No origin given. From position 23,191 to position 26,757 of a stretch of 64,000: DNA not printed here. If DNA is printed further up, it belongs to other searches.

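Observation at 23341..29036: SNF2 helicase, MuF-like protein and two basic proteins wedged between the portal and prohead protease genes: candidate capsid-delivered takeover or anti-restriction module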

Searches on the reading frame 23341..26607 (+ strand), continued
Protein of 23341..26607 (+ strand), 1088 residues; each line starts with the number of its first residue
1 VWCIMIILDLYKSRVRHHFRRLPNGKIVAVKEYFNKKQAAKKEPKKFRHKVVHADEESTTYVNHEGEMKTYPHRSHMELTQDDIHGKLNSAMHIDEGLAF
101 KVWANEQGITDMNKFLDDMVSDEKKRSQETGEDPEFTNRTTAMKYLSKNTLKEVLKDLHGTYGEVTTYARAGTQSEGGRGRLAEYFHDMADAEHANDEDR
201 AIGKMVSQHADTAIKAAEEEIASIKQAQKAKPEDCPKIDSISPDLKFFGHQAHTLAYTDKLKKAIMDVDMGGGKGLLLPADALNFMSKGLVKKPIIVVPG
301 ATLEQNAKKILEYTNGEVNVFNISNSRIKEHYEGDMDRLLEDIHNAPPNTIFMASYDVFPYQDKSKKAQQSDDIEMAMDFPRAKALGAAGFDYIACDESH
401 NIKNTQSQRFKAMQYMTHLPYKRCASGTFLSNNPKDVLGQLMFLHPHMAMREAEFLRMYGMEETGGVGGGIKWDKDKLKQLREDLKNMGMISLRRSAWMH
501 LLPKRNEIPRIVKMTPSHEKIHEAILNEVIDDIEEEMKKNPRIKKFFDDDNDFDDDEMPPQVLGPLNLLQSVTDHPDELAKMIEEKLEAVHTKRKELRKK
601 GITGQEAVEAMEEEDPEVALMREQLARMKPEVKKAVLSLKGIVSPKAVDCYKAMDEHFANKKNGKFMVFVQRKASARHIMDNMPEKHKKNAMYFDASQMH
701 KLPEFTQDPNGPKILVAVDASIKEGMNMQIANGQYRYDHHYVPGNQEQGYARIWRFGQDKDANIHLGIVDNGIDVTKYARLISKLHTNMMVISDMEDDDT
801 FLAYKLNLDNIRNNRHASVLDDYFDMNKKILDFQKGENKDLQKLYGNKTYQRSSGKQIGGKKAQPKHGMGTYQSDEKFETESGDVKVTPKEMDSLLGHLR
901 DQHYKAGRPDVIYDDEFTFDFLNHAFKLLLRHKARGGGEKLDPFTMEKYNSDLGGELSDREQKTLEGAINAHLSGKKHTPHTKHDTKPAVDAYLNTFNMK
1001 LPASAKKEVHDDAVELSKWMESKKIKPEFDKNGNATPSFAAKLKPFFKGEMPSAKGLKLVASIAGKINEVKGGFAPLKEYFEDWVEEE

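Call 57: find_encoding_contigs(protein=P0031, flank=10000, max_places=1)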
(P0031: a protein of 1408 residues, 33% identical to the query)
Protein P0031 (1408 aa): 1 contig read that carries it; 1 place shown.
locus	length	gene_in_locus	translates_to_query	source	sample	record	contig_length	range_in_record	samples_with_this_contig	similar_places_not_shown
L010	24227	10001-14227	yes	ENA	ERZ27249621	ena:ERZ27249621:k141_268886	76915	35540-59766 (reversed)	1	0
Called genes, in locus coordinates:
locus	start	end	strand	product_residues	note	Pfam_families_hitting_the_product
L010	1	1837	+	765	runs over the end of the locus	-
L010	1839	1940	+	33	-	-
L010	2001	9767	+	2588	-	PF00583:Acetyltransf_1, PF08445:FR47 (weak), PF13508:Acetyltransf_7 (faint), PF13673:Acetyltransf_10 (faint)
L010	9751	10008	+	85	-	-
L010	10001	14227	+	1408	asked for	PF00176:SNF2-rel_dom, PF00270:DEAD (faint), PF04851:ResIII (weak), PF00271:Helicase_C, PF13298:LigD_N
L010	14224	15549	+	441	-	PF00462:Glutaredoxin, PF13417:GST_N_3 (weak)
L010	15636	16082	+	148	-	-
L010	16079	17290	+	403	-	-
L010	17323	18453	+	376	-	-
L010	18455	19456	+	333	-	-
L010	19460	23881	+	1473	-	-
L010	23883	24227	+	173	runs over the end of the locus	-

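Call 71: search_solved_structures(query=A7, max_evalue=0.001, show_alignments=0)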
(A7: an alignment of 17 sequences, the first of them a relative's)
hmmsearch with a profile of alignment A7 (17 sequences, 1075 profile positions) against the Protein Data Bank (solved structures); distinct sequences matched with E-value up to 0.001: 52.
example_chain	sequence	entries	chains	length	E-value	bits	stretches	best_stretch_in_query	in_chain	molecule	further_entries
1z63_A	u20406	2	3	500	3.4e-18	68.6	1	373-523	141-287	Helicase of the snf2/rad54 family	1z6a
8skz_A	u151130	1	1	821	3.4e-12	48.7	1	377-520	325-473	ATP-dependent DNA helicase DDM1,Lymphoid-specific helicase chimera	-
7ux9_P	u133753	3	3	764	4.4e-12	48.4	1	377-520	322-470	ATP-dependent DNA helicase DDM1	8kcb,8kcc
8wh5_K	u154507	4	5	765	4.4e-12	48.3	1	377-520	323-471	ATP-dependent DNA helicase DDM1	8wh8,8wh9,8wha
8j90_K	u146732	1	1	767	4.5e-12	48.3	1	377-520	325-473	ATP-dependent DNA helicase DDM1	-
6jyl_K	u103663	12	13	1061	6.1e-11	44.6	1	377-530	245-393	ISWI chromatin-remodeling complex ATPase ISW1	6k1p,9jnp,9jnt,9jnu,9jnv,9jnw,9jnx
6iro_L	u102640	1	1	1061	6.1e-11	44.6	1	377-530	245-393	ISWI chromatin-remodeling complex ATPase ISW1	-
7x3t_V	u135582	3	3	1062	6.1e-11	44.6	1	377-530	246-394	ISWI chromatin-remodeling complex ATPase ISW1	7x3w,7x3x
9lj2_K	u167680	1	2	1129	7.6e-11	44.3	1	377-530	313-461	ISWI chromatin-remodeling complex ATPase ISW1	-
1z3i_X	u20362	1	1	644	9.8e-11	43.9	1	685-754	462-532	similar to RAD54-like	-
6pwf_K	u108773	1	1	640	1.3e-09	40.2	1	375-457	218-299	chromatin remodeling factor ISWI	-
5jxr_A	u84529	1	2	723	1e-08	37.2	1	375-461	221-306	Chromatin-remodeling complex ATPase-like protein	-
7xyf_K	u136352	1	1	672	1.3e-08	36.9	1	377-753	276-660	ATP-dependent helicase fft3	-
7xyg_K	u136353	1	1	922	2.3e-08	36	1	377-753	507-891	ATP-dependent helicase fft3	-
8he5_O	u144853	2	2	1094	3.6e-08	35.4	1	704-773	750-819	DNA repair protein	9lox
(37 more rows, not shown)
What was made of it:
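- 23341..26607 (+): SNF2-family ATPase, 1088 aa from the GTG or 1084 aa from the ATG at 23353. It has a conserved N-terminal region (aa 1-~250, starting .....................), an SNF2 core (aa ~250-800) and a C-terminal tail (aa ~880-1088). The tail is present only in lineages where MuF is a separate gene. Family profile against PDB: SsoRad54 1z63 3e-18, DDM1, ISWI (call 71).
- Its nearest solved relatives are the dsDNA translocases SsoRad54, DDM1 and ISWI (call 71).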

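Call 84: get_annotated_region(hit=H7, flank=8000)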
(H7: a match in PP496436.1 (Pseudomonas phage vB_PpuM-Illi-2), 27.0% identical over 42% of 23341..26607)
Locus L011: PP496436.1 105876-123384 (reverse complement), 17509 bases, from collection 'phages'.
description: Pseudomonas phage vB_PpuM-Illi-2, complete genome.
organism: Pseudomonas phage vB_PpuM-Illi-2 (NCBI taxid 3132640)
taxonomy: Viruses; Duplodnaviria; Heunggongvirae; Uroviricota; Caudoviricetes
host: Pseudomonas putida KT2440 and Paw85; source: muddy stream water; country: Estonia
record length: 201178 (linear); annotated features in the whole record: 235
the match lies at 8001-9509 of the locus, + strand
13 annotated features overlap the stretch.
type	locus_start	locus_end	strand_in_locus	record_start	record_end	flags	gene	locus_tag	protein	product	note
CDS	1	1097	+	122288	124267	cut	-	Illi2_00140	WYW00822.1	NAD-dependent DNA ligase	-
CDS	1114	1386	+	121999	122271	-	-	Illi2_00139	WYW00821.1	hypothetical protein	-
CDS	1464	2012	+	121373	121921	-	-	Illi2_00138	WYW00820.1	hypothetical protein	-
CDS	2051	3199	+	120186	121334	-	-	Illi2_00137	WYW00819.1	hypothetical protein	-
CDS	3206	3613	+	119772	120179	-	-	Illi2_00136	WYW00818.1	MutT/NUDIX hydrolase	-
CDS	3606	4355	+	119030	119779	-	-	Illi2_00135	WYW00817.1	hypothetical protein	-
CDS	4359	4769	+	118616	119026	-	-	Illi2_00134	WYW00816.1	HNH endonuclease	-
CDS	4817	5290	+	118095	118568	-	-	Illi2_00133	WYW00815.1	hypothetical protein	-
CDS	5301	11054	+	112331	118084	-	-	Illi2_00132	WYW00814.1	DNA helicase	-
CDS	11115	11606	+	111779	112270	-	-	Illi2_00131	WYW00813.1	hypothetical protein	-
CDS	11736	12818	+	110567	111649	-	-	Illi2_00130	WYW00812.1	hypothetical protein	-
CDS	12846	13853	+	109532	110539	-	-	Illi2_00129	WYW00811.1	hypothetical protein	-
CDS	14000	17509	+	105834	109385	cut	-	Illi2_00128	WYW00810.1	endolysin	-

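Call 85: get_annotated_region(hit=H34, flank=8000)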
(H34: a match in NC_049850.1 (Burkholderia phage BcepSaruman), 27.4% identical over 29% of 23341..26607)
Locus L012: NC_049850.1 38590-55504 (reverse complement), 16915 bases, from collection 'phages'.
description: Burkholderia phage BcepSaruman, complete genome.
organism: Burkholderia phage BcepSaruman (NCBI taxid 2530032)
taxonomy: Viruses; Duplodnaviria; Heunggongvirae; Uroviricota; Caudoviricetes; Sarumanvirus; Sarumanvirus bcepsaruman
host: Burkholderia cenocepacia; source: soil; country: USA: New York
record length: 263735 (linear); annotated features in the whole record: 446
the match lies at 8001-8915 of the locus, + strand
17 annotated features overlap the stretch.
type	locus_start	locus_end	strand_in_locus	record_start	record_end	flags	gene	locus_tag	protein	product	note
CDS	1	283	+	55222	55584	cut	-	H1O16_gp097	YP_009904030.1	hypothetical protein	-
CDS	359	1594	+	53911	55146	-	-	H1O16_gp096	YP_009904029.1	hypothetical protein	-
CDS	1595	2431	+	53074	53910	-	-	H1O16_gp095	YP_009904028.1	hypothetical protein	-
CDS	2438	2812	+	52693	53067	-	-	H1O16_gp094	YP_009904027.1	hypothetical protein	-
CDS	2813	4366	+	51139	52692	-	-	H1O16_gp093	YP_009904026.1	head-tail connector protein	-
CDS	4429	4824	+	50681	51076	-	-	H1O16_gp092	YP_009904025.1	hypothetical protein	-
CDS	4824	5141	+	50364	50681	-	-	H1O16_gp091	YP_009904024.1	HNH endonuclease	-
CDS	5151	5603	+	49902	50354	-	-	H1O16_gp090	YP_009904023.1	hypothetical protein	-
CDS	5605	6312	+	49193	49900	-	-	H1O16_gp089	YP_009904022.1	hypothetical protein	-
CDS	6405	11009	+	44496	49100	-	-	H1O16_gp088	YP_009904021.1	DNA helicase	-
CDS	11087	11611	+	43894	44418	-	-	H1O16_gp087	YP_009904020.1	hypothetical protein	-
CDS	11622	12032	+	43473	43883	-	-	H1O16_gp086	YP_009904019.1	hypothetical protein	-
CDS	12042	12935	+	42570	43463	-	-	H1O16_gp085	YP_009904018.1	head maturation protease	-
CDS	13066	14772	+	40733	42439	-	-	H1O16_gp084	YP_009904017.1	hypothetical protein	-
CDS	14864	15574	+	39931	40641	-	-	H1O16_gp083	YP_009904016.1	virion structural protein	-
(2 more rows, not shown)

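Call 86: get_annotated_region(hit=H28, flank=8000)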
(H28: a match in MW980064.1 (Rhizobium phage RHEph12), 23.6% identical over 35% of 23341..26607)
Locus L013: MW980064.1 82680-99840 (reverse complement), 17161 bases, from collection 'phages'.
description: Rhizobium phage RHEph12, complete genome.
organism: Rhizobium phage RHEph12 (NCBI taxid 2836128)
taxonomy: Viruses; Duplodnaviria; Heunggongvirae; Uroviricota; Caudoviricetes
host: Rhizobium phaseoli sv. giardinii IE4771; source: agricultural lands; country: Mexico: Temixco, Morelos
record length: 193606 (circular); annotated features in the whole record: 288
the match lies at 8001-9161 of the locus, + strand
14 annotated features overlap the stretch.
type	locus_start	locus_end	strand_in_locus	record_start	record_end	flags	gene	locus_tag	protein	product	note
CDS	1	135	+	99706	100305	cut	-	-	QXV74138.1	putative NTP pyrophosphohydrolase protein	-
CDS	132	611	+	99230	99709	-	-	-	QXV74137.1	GNAT family N-acetyltransferase protein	GO_function: GO:0008080 - N-acetyltransferase activity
CDS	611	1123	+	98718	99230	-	-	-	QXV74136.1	hypothetical protein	-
CDS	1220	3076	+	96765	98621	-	-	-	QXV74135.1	DNA gyrase subunit B protein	GO_component: GO:0005694 - chromosome; GO_function: GO:0003677 - DNA binding; GO_function: GO:0003918 - DNA ...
CDS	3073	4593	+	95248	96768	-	-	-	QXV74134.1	DNA gyrase subunit A protein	GO_component: GO:0005694 - chromosome; GO_function: GO:0003677 - DNA binding; GO_function: GO:0003918 - DNA ...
CDS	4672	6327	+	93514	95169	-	-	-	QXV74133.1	hypothetical protein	-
CDS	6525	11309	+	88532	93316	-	-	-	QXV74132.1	SNF2 family helicase protein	GO_function: GO:0003677 - DNA binding; GO_function: GO:0005524 - ATP binding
CDS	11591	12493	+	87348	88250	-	-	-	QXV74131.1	hypothetical protein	-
CDS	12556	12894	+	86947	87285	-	-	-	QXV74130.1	hypothetical protein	-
CDS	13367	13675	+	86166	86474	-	-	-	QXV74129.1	hypothetical protein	-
CDS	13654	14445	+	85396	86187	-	-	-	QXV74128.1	hypothetical protein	-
CDS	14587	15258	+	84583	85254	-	-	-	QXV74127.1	putative baseplate hub subunit and tail lysozyme protein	-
CDS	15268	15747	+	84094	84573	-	-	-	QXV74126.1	putative outer wedge baseplate protein and lysozyme protein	-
CDS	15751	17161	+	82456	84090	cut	-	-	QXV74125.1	baseplate wedge subunit protein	-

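Call 93: search_protein_families(library=phrogs, proteins=[L005:14619-19532:+, L005:19533-20348:+, L009:13633-14283:+], max_evalue=0.001)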
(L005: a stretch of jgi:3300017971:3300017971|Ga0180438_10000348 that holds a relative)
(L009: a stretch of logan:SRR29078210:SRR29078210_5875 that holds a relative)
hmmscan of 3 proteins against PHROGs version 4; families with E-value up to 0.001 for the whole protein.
L005:14619-19532:+ (1637 aa): 4 families
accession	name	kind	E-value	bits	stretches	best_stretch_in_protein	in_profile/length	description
phrog_1967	-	DNA, RNA and nucleotide metabolism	6.2e-100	336.9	1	1113-1626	146-675/776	DNA helicase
phrog_325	-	DNA, RNA and nucleotide metabolism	1.8e-12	47.4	1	1327-1450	572-705/986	Dda-like helicase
phrog_25205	-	unknown function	6.1e-05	22.5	1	1330-1396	183-248/607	-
phrog_4415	-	other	0.00062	20.3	0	633-736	166-257/279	peptidase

L005:19533-20348:+ (271 aa): 0 families

L009:13633-14283:+ (216 aa): 0 families

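Call 94: find_encoding_contigs(protein=P0007, flank=10000, max_places=1)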
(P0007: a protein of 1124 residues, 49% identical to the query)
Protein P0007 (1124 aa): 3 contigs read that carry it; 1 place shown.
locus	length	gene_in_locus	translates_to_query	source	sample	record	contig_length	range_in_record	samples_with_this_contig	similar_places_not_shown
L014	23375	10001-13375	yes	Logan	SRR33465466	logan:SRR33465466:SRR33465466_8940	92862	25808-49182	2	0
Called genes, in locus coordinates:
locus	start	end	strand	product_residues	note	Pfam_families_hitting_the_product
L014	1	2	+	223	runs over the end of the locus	-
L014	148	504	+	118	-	-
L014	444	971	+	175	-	-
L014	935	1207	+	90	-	-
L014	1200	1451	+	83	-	-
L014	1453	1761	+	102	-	-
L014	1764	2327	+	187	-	PF13560:HTH_31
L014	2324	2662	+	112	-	-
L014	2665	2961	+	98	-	-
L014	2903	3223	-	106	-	PF11195:Tad2-like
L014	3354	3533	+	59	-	-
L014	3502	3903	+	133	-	-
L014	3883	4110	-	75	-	-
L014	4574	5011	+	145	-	-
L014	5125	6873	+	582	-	PF05876:GpA_ATPase, PF20454:GpA_nuclease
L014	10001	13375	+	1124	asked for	PF00176:SNF2-rel_dom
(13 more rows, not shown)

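Call 95: find_encoding_contigs(protein=P0017, flank=10000, max_places=1)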
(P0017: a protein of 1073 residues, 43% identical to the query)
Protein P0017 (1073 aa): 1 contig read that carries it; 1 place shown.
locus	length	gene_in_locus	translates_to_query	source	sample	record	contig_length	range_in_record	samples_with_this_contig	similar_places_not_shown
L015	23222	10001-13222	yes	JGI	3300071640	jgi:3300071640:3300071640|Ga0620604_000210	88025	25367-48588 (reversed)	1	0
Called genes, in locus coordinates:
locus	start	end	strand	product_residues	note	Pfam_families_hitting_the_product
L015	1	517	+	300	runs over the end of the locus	PF00112:Peptidase_C1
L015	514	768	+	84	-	-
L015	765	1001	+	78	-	-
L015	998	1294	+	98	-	-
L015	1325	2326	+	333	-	PF04230:PS_pyruv_trans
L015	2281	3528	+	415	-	PF13439:Glyco_transf_4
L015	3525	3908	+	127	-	-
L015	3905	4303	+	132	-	-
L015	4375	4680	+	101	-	-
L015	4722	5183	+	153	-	-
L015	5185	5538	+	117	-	-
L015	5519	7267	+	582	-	PF00270:DEAD (weak), PF05876:GpA_ATPase, PF20454:GpA_nuclease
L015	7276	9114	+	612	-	-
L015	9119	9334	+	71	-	PF00313:CSD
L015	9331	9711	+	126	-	-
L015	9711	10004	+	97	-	-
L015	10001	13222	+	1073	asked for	PF00176:SNF2-rel_dom, PF04851:ResIII (weak), PF00271:Helicase_C (faint)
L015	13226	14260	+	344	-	-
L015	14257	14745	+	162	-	-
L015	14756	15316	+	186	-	-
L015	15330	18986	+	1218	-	PF00580:UvrD-helicase, PF01443:Viral_helicase1 (faint), PF13245:AAA_19, PF13604:AAA_30 (faint), PF13361:UvrD_C, PF13538:UvrD_C_2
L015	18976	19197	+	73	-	-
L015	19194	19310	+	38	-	-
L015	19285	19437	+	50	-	-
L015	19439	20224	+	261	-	PF18905:DUF5661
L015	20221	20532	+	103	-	-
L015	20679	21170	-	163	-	PF00188:CAP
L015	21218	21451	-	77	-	-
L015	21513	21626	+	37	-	-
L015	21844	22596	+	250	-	-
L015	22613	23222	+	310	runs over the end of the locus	-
